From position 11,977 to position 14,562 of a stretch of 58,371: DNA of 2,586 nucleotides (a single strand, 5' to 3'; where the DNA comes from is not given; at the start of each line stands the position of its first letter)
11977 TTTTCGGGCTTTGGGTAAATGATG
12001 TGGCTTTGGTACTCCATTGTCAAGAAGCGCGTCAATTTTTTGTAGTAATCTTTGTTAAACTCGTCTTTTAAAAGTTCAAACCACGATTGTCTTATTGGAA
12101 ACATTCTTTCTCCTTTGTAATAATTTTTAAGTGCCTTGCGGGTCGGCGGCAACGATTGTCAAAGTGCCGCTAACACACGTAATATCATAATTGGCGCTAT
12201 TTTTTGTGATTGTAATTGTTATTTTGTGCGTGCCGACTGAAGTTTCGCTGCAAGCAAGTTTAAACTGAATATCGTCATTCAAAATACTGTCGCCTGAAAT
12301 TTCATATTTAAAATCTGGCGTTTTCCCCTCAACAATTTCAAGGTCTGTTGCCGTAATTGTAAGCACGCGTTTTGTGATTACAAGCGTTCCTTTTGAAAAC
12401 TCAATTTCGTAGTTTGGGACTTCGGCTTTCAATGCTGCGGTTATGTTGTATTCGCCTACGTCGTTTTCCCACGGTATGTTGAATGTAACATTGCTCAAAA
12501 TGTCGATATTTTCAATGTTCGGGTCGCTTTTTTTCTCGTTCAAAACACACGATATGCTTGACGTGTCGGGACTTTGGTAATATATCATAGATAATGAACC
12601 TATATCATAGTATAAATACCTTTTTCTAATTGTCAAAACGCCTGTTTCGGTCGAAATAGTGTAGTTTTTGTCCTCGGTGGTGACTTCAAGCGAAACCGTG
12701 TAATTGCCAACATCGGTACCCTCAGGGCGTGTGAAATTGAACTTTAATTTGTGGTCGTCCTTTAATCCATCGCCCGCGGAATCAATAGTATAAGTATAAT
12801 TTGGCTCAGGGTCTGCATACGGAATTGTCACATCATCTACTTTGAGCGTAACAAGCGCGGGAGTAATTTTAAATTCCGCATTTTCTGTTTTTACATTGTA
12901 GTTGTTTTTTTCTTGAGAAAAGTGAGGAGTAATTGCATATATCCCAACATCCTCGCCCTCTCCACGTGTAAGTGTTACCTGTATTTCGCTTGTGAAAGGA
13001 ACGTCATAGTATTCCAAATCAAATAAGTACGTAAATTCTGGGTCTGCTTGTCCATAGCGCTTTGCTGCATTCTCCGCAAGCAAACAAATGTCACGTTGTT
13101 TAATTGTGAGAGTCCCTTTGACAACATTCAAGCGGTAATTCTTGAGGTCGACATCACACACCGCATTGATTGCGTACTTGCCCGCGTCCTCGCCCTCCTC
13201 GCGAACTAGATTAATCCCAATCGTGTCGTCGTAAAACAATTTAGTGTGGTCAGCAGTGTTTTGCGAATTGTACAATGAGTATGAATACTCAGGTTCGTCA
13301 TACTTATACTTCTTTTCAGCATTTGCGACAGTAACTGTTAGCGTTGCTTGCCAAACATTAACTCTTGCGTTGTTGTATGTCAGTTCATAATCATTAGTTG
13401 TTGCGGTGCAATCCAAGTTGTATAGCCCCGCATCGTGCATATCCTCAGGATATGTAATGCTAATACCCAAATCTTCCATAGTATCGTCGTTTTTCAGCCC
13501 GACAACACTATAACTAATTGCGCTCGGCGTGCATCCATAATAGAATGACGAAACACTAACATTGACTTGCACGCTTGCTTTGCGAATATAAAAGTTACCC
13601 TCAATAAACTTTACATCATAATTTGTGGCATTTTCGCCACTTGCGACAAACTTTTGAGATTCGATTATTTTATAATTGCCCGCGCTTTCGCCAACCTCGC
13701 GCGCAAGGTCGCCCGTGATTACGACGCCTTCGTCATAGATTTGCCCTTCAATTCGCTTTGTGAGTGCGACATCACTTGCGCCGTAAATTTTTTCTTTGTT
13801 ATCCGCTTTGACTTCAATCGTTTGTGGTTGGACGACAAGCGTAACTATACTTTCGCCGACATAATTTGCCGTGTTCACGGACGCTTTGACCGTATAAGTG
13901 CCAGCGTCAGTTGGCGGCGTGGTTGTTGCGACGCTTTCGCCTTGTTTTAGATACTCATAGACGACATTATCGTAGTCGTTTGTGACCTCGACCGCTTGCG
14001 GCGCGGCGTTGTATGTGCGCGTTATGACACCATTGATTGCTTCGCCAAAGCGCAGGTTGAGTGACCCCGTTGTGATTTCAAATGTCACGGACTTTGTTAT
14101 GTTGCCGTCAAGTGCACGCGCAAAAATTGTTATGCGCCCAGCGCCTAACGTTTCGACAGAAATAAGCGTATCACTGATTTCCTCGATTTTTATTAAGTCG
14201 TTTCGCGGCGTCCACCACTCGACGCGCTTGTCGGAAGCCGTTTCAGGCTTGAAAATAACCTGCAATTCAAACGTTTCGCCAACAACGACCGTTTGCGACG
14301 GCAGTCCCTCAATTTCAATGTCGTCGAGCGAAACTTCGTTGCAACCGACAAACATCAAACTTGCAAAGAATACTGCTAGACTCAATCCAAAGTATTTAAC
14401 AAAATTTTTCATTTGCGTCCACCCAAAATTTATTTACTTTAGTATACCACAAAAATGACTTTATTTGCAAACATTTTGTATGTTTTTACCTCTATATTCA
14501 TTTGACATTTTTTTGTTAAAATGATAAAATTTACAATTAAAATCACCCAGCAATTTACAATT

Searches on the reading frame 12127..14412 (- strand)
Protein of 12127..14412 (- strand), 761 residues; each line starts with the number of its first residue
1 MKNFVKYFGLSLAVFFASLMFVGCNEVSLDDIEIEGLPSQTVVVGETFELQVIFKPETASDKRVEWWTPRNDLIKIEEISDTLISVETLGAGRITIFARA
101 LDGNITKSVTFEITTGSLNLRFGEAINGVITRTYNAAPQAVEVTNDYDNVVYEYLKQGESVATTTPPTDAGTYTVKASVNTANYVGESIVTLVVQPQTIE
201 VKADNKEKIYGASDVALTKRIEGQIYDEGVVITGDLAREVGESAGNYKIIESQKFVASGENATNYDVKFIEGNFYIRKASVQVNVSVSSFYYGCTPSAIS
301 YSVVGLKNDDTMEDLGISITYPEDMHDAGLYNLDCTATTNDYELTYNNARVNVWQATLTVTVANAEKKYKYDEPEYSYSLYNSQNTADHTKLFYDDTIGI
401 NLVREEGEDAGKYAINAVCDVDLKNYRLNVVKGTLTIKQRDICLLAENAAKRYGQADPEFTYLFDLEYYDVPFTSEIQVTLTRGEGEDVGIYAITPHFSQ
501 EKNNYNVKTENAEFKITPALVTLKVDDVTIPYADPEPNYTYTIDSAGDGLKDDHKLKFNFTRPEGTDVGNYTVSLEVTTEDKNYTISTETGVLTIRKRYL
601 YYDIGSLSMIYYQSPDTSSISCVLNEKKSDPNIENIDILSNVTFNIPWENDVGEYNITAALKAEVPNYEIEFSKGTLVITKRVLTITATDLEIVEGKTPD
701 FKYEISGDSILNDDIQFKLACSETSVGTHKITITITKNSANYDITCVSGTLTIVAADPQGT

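Call 32: find_homologous_proteins(query=window:12127-14412:-, max_evalue=1e-50)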
Query window:12127-14412:- (761 aa): 12 proteins with E <= 1e-50 among 8000 candidates.
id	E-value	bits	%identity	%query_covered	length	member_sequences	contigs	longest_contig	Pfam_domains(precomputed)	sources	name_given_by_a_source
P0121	0.0e+0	1691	100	100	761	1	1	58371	PF18887.6,PF18676.7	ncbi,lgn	-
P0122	0.0e+0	1579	82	99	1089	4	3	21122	PF18887.6,PF18676.7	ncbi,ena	-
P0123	0.0e+0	1498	78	99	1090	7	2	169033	PF18887.6,PF18676.7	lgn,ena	-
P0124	0.0e+0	1248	68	93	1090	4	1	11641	PF18887.6,PF07523.19,PF18676.7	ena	-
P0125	0.0e+0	1070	58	100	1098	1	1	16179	PF18887.6,PF18676.7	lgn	-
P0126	0.0e+0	1023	55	99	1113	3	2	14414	PF18887.6,PF18676.7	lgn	-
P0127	6.1e-295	998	54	99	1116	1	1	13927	PF18887.6,PF18676.7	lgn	-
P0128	3.3e-210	718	44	99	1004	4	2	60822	PF18676.7,PF02368.25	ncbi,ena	-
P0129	2.1e-209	715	43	99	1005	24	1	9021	PF18887.6,PF18676.7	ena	-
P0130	9.0e-208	710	44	99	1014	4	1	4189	PF18887.6,PF18676.7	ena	-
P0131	6.4e-185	634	40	99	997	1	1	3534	PF18887.6,PF18676.7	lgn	-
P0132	2.6e-170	586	39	97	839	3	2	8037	PF18887.6,PF18676.7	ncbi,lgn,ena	-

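Call 33: find_encoding_contigs(protein=P0121, flank=1000, max_places=3)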
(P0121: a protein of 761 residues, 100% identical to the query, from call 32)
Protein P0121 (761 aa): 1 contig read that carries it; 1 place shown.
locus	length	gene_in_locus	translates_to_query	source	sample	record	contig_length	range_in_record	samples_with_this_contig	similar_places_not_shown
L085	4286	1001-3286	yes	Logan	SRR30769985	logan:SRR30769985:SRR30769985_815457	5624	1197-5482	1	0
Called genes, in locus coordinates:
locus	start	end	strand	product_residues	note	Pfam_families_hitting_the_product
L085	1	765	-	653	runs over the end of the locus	?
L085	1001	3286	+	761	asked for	PF18887:MBG_3 (weak), PF18676:MBG_2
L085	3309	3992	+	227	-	PF03167:UDG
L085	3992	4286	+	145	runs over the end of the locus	?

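Call 34: find_encoding_contigs(protein=P0123, flank=10000, max_places=6)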
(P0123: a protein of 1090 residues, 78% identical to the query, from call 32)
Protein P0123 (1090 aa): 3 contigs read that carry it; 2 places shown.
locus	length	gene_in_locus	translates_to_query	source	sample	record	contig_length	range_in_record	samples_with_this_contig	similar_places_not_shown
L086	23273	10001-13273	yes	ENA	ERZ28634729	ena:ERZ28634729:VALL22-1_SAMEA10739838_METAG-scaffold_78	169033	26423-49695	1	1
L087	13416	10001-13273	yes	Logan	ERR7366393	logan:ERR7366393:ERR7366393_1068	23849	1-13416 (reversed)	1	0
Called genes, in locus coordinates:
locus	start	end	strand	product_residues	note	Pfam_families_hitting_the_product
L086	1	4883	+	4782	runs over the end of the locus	PF09479:Flg_new, PF18998:Flg_new_2 (faint), PF09479:Flg_new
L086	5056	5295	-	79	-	PF13443:HTH_26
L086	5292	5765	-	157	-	PF14317:YcxB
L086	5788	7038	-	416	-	PF06838:Met_gamma_lyase, PF01053:Cys_Met_Meta_PP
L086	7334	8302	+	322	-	PF04973:NMN_transporter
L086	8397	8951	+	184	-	PF08207:EFP_N, PF01132:EFP, PF09285:Elong-fact-P_C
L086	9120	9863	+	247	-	PF00106:adh_short, PF08659:KR, PF13561:adh_short_C2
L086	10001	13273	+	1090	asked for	PF18887:MBG_3 (weak), PF18676:MBG_2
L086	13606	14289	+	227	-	PF03167:UDG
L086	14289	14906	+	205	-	PF05175:MTS, PF06325:PrmA, PF13847:Methyltransf_31 (weak), PF08241:Methyltransf_11 (weak), PF08242:Methyltransf_12 (weak), PF13649:Methyltransf_25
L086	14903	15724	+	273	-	PF00398:RrnaAD, PF13649:Methyltransf_25 (weak)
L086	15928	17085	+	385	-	-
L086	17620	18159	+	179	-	PF07638:Sigma70_ECF (faint), PF04542:Sigma70_r2, PF08281:Sigma70_r4_2 (faint)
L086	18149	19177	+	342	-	PF23750:RsgI_M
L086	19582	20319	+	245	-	-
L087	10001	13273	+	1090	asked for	PF18887:MBG_3 (weak), PF18676:MBG_2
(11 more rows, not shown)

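Call 35: find_encoding_contigs(protein=P0122, flank=10000, max_places=6)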
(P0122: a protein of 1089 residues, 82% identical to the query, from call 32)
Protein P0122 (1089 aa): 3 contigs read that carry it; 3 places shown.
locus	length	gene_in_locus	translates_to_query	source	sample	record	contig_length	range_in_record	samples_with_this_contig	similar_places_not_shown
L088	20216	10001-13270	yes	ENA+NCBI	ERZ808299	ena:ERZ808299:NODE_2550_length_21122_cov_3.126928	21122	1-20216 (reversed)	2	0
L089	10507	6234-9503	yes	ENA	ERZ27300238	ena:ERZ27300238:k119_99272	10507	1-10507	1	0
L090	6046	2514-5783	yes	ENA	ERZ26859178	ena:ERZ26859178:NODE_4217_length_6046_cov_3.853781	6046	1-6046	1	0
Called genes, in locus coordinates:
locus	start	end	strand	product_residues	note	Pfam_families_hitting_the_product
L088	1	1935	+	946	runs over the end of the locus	?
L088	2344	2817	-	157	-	PF14317:YcxB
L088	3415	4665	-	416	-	PF06838:Met_gamma_lyase, PF01053:Cys_Met_Meta_PP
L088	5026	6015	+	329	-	PF04973:NMN_transporter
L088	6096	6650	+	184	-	PF08207:EFP_N, PF01132:EFP, PF09285:Elong-fact-P_C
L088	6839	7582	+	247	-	PF00106:adh_short, PF08659:KR, PF13561:adh_short_C2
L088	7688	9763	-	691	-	PF04519:Bactofilin (faint)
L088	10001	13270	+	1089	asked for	PF18887:MBG_3 (weak), PF18676:MBG_2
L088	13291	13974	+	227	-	PF03167:UDG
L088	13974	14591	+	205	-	PF05175:MTS, PF06325:PrmA, PF13847:Methyltransf_31 (weak), PF08241:Methyltransf_11 (weak), PF08242:Methyltransf_12 (weak), PF13649:Methyltransf_25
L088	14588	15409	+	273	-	PF00398:RrnaAD, PF13649:Methyltransf_25 (faint)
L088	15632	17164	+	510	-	-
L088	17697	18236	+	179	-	PF07638:Sigma70_ECF (faint), PF04542:Sigma70_r2, PF08281:Sigma70_r4_2 (weak)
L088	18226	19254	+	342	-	PF23750:RsgI_M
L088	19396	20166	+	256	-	-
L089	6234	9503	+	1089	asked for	PF18887:MBG_3 (weak), PF18676:MBG_2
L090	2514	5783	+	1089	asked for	PF18887:MBG_3 (weak), PF18676:MBG_2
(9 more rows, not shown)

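Call 51: list_cluster_members(proteins=[P0121, P0122])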
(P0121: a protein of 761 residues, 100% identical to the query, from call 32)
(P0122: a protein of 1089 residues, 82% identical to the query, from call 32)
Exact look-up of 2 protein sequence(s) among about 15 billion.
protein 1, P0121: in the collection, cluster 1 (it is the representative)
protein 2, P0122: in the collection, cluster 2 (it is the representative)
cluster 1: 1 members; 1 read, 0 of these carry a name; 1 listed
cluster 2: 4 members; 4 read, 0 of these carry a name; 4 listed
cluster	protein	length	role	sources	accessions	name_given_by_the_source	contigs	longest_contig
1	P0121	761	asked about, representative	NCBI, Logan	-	-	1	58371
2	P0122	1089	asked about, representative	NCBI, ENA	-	-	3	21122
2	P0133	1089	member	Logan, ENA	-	-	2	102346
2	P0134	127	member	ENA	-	-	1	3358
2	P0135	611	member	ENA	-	-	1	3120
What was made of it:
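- Tried and rejected: None given (call 51).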

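Call 79: find_encoding_contigs(protein=P0124, flank=10000, max_places=4)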
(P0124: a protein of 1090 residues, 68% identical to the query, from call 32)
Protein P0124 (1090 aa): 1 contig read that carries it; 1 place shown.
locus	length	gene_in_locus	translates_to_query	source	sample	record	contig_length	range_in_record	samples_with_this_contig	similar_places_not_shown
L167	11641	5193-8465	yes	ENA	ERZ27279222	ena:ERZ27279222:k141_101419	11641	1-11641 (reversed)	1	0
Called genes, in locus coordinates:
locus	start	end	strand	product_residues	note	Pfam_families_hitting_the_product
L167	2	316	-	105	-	?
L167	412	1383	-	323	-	PF03837:RecT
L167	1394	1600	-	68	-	-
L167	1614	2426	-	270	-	PF07083:DUF1351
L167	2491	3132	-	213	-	PF19789:DUF6273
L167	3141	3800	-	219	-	PF09588:YqaJ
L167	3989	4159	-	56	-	-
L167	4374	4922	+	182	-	-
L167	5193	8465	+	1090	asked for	PF07523:Big_3 (faint), PF18887:MBG_3 (weak), PF18676:MBG_2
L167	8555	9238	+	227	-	PF03167:UDG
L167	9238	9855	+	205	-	PF05175:MTS, PF06325:PrmA, PF13847:Methyltransf_31, PF08241:Methyltransf_11 (weak), PF08242:Methyltransf_12 (weak), PF13649:Methyltransf_25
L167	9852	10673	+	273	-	PF00398:RrnaAD, PF13847:Methyltransf_31 (faint)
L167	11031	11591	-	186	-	-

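Call 80: find_encoding_contigs(protein=P0125, flank=10000, max_places=4)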
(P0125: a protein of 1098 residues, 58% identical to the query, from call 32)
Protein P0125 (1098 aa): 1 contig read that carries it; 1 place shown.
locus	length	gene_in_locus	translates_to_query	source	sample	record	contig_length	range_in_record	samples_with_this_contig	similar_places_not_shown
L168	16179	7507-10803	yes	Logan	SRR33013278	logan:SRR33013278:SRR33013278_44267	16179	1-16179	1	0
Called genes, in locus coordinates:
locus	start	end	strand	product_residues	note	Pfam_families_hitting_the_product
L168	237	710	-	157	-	PF14317:YcxB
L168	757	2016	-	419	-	PF06838:Met_gamma_lyase, PF01053:Cys_Met_Meta_PP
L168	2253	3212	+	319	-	PF04973:NMN_transporter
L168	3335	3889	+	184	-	PF08207:EFP_N, PF01132:EFP, PF09285:Elong-fact-P_C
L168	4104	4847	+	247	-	PF00106:adh_short, PF08659:KR, PF13561:adh_short_C2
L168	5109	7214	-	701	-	-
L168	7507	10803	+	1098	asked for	PF18887:MBG_3, PF18676:MBG_2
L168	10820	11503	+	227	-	PF03167:UDG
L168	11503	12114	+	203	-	PF05175:MTS, PF06325:PrmA, PF13847:Methyltransf_31 (weak), PF08241:Methyltransf_11 (weak), PF13649:Methyltransf_25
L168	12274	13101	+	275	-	PF00398:RrnaAD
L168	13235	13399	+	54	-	-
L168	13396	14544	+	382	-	-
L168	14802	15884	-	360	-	PF00535:Glycos_transf_2, PF10111:Glyco_tranf_2_2, PF07719:TPR_2 (faint), PF13174:TPR_6 (faint), PF13181:TPR_8 (faint), PF13428:TPR_14 (faint)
